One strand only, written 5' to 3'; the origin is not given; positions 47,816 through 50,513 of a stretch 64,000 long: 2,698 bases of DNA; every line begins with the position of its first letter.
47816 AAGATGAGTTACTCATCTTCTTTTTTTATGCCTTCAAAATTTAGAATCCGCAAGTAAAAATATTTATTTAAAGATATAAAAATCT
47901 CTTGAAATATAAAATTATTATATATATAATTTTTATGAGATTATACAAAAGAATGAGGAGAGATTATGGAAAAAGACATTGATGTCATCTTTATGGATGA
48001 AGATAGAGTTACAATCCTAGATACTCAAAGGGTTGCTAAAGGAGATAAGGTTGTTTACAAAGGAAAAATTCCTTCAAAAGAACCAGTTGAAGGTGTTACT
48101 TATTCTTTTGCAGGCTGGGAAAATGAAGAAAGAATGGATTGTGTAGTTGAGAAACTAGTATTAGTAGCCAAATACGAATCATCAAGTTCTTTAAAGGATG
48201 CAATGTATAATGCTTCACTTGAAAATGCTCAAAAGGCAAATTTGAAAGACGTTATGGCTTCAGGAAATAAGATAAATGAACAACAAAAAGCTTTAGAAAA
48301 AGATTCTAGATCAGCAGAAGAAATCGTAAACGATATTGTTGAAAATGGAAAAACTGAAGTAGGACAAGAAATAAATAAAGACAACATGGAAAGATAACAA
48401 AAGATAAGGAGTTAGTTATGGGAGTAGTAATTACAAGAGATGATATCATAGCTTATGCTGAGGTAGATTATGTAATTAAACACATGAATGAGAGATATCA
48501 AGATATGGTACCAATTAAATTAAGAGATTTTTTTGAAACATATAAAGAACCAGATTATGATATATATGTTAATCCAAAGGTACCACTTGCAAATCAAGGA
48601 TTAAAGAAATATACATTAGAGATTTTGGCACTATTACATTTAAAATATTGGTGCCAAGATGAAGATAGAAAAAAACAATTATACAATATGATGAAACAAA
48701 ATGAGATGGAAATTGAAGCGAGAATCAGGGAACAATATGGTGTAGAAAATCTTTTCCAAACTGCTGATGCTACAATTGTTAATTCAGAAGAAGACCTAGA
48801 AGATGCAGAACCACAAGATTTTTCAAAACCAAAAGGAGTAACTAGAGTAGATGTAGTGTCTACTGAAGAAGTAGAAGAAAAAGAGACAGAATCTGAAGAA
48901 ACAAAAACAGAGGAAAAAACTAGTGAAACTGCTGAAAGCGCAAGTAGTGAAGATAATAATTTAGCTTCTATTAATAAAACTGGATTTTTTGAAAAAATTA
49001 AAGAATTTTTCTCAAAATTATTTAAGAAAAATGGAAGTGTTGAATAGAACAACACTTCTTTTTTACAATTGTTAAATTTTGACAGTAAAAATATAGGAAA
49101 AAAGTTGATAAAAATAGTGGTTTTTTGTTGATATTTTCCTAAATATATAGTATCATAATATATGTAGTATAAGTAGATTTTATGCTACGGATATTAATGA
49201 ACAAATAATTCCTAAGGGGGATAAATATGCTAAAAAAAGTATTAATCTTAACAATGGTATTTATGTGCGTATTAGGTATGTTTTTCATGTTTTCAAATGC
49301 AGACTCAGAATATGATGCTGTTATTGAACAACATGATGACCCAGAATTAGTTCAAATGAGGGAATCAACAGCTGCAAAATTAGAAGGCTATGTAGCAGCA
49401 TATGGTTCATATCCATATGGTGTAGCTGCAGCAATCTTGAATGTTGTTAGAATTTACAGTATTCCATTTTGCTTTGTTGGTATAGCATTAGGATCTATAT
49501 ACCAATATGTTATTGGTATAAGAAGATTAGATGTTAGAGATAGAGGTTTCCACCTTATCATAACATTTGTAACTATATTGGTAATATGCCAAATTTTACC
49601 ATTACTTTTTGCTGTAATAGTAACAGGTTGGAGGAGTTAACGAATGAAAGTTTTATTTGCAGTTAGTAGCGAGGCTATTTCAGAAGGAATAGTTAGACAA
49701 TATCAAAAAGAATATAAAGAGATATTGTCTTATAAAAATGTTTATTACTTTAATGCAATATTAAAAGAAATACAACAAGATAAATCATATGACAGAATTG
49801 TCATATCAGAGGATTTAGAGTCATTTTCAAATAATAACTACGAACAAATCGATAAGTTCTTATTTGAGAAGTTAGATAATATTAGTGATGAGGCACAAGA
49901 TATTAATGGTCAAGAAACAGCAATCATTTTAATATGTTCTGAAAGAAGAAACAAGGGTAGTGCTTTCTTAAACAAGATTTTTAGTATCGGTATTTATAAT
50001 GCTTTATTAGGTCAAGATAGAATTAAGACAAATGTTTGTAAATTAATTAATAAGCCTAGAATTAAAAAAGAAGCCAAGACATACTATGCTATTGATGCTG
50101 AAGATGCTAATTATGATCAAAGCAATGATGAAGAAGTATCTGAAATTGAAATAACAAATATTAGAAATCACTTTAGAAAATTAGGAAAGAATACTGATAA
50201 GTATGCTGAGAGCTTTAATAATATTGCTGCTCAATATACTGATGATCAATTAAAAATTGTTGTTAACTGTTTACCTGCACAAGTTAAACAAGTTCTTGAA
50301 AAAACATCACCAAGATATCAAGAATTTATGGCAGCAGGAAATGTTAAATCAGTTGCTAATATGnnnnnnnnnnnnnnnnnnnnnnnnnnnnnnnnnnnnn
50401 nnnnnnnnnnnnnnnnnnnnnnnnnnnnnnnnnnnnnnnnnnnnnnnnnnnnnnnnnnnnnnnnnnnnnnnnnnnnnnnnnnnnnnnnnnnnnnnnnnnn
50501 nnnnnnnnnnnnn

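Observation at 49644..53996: Novel modular hub protein (receiver-like + tandem acidic motifs + AT-hooks + pseudo-MinD/ParA) paired with a degenerate-GGDEF membrane protein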

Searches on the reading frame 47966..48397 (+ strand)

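Call 3: search_protein_families(library=pfam, proteins=[window:47966-48397:+], max_evalue=1)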
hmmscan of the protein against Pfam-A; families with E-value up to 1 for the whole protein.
window:47966-48397:+ (143 aa): 1 family
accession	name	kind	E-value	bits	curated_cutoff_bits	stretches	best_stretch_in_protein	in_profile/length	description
PF18655.7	SHIRT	-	0.4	11.8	22.4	1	19-55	29-65/82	SHIRT domain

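Call 4: search_protein_families(library=ncbifam, proteins=[window:47966-48397:+], max_evalue=1)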
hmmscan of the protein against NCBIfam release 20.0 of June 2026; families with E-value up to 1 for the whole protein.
window:47966-48397:+ (143 aa): 2 families
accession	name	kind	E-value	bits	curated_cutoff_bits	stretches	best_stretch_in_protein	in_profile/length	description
NF009992.0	PRK13461.1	equivalog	0.11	12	127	1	77-142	50-109/159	F0F1 ATP synthase subunit B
NF002996.0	PRK03760.1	equivalog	0.18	11.7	146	1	1-25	59-82/121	hypothetical protein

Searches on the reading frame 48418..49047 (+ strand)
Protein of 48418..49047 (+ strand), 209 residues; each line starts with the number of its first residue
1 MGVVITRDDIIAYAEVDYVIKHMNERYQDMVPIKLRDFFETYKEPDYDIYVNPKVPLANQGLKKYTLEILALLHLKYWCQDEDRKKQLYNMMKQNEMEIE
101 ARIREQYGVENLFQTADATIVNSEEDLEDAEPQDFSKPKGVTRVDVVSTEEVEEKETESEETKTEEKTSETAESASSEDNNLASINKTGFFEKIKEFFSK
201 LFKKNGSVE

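Call 3: search_protein_families(library=pfam, proteins=[window:48418-49047:+], max_evalue=1)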
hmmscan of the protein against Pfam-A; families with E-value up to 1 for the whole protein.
window:48418-49047:+ (209 aa): 3 families
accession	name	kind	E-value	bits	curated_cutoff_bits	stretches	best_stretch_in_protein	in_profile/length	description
PF00257.24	Dehydrin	-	0.0022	18.9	30.6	1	148-200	54-107/154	Dehydrin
PF04294.18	VanW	-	0.17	11.9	27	1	87-127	64-104/130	VanW like protein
PF11983.13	FtsA_C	-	0.85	11.1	27.4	1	160-202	25-64/65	Cell division protein FtsA, C-terminal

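Call 4: search_protein_families(library=ncbifam, proteins=[window:48418-49047:+], max_evalue=1)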
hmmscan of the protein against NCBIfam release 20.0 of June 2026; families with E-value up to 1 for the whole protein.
window:48418-49047:+ (209 aa): 2 families
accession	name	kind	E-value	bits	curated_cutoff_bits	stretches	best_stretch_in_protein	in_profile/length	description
NF046094.1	SSU0593_fam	subfamily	0.1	13.4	80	1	112-203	22-104/109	SSU0592/SSU0593 family protein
NF047892.1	effectorCiaD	equivalog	0.5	10.8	150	1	93-202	8-116/151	effector protein CiaD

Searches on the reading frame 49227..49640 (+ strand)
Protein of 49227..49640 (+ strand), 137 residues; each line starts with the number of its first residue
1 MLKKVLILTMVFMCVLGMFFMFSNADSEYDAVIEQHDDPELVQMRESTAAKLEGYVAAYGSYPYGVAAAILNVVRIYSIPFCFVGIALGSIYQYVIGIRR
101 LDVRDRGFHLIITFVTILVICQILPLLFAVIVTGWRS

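Call 3: search_protein_families(library=pfam, proteins=[window:49227-49640:+], max_evalue=1)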
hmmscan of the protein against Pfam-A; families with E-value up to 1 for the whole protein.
window:49227-49640:+ (137 aa): 2 families
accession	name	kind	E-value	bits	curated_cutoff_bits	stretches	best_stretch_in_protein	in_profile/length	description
PF20939.2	MsrA_helical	-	0.074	13.3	23.7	1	40-61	6-25/51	Selenoprotein methionine sulfoxide reductase A, helical domain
PF05814.16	Ac76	-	0.32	11.5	22.5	1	3-30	28-53/83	Orf76 (Ac76)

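Call 4: search_protein_families(library=ncbifam, proteins=[window:49227-49640:+], max_evalue=1)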
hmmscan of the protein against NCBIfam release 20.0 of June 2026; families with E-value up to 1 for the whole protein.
window:49227-49640:+ (137 aa): 1 family
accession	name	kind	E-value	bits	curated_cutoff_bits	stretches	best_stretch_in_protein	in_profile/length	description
NF040904.1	PhrA_Strep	subfamily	0.052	13.8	40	1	1-44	1-41/56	PhrA family quorum-sensing system peptide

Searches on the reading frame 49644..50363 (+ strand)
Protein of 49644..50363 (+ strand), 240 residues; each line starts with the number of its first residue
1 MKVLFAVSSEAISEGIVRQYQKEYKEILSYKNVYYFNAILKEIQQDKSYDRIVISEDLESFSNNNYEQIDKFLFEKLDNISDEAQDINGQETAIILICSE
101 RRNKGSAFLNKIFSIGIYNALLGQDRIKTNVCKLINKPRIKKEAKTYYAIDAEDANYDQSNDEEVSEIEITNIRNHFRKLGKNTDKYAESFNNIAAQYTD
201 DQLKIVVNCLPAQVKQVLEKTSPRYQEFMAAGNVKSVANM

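Call 10: search_solved_structures(query=window:49644-50363:+, max_evalue=10, show_alignments=3)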
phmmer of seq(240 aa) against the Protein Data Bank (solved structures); distinct sequences matched with E-value up to 10: 1.
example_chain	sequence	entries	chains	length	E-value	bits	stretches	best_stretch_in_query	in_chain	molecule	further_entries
5cwd_A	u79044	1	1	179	0.97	12.3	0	144-199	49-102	Designed helical repeat protein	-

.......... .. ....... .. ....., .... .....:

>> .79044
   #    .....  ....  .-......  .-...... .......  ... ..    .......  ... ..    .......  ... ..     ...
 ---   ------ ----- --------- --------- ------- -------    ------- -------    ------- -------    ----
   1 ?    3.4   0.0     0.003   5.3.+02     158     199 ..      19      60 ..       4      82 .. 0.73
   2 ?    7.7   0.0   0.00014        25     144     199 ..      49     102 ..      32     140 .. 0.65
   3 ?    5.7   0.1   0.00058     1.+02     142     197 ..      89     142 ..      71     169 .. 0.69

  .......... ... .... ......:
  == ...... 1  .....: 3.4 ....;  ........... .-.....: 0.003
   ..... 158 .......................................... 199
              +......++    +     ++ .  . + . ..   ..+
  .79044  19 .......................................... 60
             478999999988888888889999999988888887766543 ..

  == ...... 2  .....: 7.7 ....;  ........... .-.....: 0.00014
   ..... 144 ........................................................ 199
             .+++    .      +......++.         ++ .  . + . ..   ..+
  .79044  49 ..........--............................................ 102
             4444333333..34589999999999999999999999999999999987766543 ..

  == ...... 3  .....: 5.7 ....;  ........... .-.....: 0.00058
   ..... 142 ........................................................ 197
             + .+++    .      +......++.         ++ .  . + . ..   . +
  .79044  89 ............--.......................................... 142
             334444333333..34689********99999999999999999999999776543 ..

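Call 20: find_homologous_proteins(query=window:49644-50363:+, max_evalue=0.001)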
Query seq(240 aa) (240 aa): 538 proteins with E <= 0.001 among 690 candidates; the best 120 are listed.
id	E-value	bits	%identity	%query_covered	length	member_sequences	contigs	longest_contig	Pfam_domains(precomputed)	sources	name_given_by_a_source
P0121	6.9e-110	384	75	97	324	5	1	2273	-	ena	-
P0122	2.0e-105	369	75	98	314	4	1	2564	-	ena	-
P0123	2.2e-104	366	75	93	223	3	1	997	-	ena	-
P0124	2.7e-103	362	72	99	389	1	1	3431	-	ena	-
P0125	3.9e-103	362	71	99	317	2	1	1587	-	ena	-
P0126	8.4e-102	357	70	100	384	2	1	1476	-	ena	-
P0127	7.3e-101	354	68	100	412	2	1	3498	-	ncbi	-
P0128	1.6e-100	353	70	99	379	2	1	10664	-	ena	-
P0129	8.8e-100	351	69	99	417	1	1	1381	-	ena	-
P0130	2.1e-98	346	68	100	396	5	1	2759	-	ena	-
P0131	1.3e-95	337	70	96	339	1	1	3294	-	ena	-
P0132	2.7e-95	336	69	96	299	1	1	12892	-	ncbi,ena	-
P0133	3.0e-94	333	67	98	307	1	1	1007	-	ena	-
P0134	2.7e-93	330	66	96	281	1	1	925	-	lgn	-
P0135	3.2e-93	329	68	96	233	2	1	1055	-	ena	-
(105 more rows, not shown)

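Call 29: predict_structure(alignment_id=A2)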
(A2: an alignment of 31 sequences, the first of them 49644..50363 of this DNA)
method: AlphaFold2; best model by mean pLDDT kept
length: 240 residues; sequences in the alignment: 31
mean_pLDDT: 79.7   pTM: 0.58
mean pLDDT of the five models: 79.7, 76.2, 72.8, 64.1, 50.8
residues with pLDDT >= 90: 48; 70-90: 153; 50-70: 21; < 50: 18
segments of 3 or more residues with pLDDT < 50: 153-162, 233-240
pLDDT, mean of each block of 10 residues (from residue 1): 89 88 90 89 93 83 76 90 88 87 77 82 78 86 70 42 59 82 86 84 82 87 83 43
secondary structure, 60 per line:
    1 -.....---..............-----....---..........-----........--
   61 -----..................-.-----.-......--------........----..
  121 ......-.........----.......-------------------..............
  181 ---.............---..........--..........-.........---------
elements in order: E2-6 H10-23 E29-32 H36-45 E51-55 H66-83 E93-98 H107-114 E119-122 H123-126 H128-136 H141-147 H167-180 H184-196 H200-209 H212-221 H223-231

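Call 44: find_related_loci(query=A2, collection=genome_contigs, flank=10000)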
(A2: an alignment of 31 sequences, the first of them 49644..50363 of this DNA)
Query A2 (240 aa) in genome_contigs; peptide patterns used: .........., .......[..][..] (x = any residue, [..] = any of these).
599 stretches matched a pattern (row limit reached: there are more); 576 encode a relative of the query (tblastn E <= 1e-3); the best 80 are kept; 80 distinct loci.
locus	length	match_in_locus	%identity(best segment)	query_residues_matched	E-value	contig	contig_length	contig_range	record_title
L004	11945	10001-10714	78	1-237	1e-126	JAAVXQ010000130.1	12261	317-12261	MAG: Clostridia bacterium isolate ABMPRH_54_1 k141_1381966, whole genome shotgun sequence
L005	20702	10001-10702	77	1-234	1e-120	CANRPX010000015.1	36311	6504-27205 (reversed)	MAG: uncultured Clostridia bacterium isolate Lapin-018__bin43 genome assembly, contig: Lapin-018__NODE_923_length_36311_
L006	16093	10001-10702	75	1-234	3e-120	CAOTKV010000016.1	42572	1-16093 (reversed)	MAG TPA_asm: uncultured Clostridia bacterium isolate MGBC114438 genome assembly, contig: MGBC114438.16, whole genome sho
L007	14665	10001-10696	75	1-232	3e-120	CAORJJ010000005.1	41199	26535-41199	MAG TPA_asm: uncultured Clostridia bacterium isolate MGBC102161 genome assembly, contig: MGBC102161.5, whole genome shot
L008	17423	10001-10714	76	1-237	7e-120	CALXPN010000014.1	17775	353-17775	MAG: uncultured Clostridia bacterium isolate BRZ_BB__bin97 genome assembly, contig: BRZ_BB__NODE_3561_length_17775_cov_2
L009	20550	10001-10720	73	1-239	1e-119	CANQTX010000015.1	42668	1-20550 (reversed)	MAG: uncultured Clostridia bacterium isolate Lapin-008__bin86 genome assembly, contig: Lapin-008__NODE_1087_length_42668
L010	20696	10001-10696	75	1-232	5e-119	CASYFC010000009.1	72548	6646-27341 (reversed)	MAG: uncultured Clostridia bacterium isolate extra-ERR2136572.1_1677762953 genome assembly, contig: NODE_50_length_72548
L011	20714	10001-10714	74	1-237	1e-118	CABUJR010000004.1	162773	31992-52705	MAG TPA_asm: uncultured Clostridiales bacterium isolate MGYG-HGUT-04073 genome assembly, contig: GUT_GENOME255755_4, who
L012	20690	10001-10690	75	1-230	3e-118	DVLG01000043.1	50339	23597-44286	MAG TPA_asm: Candidatus Scatovivens faecipullorum isolate ChiSxjej5B17-16517 ChiSxjej5B17M5__C216778_L50339_SRR6323113,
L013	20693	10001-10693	74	1-231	7e-118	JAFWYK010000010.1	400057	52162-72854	MAG: Clostridia bacterium isolate RGIG6184 Sheep_Rectum-1__c841635, whole genome shotgun sequence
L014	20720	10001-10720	75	1-239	2e-117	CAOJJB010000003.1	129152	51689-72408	MAG TPA_asm: uncultured Clostridium sp. isolate SRR17684636_bin.52_metawrap_v1.3_MAG genome assembly, contig: NODE.113_l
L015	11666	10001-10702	73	1-234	2e-117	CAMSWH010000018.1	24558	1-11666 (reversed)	MAG TPA_asm: uncultured Clostridium sp. isolate ERR9465716_bin.54_metawrap_v1.3_MAG genome assembly, contig: NODE.1709_l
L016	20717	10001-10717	72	1-239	2e-117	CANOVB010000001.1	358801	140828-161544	MAG TPA_asm: uncultured Clostridium sp. isolate SRR15604590_bin.29_metawrap_v1.3_MAG genome assembly, contig: NODE.9_len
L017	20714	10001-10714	73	1-237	1e-116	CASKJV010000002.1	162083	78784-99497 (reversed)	MAG: uncultured Clostridia bacterium isolate 2B-dyr24-06_101207.3_1677751166 genome assembly, contig: NODE_10_length_162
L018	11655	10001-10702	72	1-234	9e-117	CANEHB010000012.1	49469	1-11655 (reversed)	MAG TPA_asm: uncultured Clostridium sp. isolate SRR18439549_bin.19_metawrap_v1.3_MAG genome assembly, contig: NODE.262_l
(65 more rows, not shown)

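Call 93: search_protein_families(library=pfam, alignment_id=A2, max_evalue=0.01)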
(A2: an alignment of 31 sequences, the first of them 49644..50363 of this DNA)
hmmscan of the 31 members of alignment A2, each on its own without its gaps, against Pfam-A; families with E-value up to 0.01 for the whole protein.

A. member 1, window:49644-50363:+ (240 aa): 0 families

B. families by the number of members that match (of 31 scanned): 5 families
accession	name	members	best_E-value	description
PF02178.24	AT_hook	2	6.2e-06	AT hook motif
PF04205.19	FMN_bind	1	2.1e-13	FMN-binding domain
PF01080.22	Presenilin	1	0.00051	Presenilin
PF00820.24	Lipoprotein_1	1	0.0019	Borrelia lipoprotein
PF17414.8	MatP_C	1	0.007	MatP C-terminal ribbon-helix-helix domain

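Call 94: search_solved_structures(query=A2, max_evalue=10, show_alignments=2)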
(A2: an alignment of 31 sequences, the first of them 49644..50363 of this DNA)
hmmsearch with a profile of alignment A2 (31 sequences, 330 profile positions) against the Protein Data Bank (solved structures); distinct sequences matched with E-value up to 10: 0.
